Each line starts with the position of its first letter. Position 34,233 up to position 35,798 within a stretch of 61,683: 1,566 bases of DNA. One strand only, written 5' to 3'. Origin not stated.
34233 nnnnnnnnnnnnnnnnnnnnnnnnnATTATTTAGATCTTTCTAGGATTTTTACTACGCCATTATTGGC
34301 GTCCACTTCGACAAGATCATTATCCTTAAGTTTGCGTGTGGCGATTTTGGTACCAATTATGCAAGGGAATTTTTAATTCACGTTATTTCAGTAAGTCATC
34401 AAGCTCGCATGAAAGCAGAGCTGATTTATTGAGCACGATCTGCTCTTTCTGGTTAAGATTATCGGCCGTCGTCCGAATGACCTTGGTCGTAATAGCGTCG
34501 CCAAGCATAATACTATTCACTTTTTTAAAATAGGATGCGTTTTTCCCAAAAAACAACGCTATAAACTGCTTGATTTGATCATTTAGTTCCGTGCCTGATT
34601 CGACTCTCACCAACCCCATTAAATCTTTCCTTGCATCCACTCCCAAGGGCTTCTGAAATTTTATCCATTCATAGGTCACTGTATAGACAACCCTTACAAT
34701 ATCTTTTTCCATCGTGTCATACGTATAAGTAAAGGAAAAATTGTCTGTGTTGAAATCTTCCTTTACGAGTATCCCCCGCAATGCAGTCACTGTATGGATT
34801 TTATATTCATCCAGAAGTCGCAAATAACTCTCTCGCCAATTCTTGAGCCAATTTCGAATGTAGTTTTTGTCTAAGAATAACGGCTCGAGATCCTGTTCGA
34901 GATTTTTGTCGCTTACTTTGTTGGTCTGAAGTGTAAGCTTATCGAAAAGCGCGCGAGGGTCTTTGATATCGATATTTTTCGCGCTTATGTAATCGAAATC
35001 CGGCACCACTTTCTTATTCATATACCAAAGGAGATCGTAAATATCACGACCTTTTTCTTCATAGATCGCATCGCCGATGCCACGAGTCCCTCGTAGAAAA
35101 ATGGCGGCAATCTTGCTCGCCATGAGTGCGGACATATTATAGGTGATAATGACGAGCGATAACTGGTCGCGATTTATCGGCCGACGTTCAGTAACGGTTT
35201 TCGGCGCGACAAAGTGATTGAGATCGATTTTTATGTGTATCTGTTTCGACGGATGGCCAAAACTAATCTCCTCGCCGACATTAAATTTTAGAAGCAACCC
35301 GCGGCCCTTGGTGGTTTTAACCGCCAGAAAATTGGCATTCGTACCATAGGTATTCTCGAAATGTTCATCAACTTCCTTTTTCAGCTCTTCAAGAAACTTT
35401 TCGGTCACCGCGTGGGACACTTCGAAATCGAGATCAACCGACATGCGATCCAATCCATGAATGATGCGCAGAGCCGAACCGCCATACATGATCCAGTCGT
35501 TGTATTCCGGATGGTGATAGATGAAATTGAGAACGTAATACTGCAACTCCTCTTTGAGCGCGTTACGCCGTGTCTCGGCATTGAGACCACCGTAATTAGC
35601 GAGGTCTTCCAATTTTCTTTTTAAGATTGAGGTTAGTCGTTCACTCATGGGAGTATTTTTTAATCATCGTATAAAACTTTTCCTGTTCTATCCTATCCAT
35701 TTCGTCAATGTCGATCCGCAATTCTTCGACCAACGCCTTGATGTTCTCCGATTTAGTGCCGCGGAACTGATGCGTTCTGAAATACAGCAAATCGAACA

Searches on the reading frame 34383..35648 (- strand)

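Call 81: search_protein_families(library=pfam, proteins=[window:34383-35648:-], max_evalue=0.001)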
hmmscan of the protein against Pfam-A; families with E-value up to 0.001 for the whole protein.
window:34383-35648:- (421 aa): 1 family
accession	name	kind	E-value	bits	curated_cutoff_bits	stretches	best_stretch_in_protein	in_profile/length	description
PF08843.17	AbiEii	-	8.4e-21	75.4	22.5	1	45-247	8-192/238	Nucleotidyl transferase AbiEii toxin, Type IV TA system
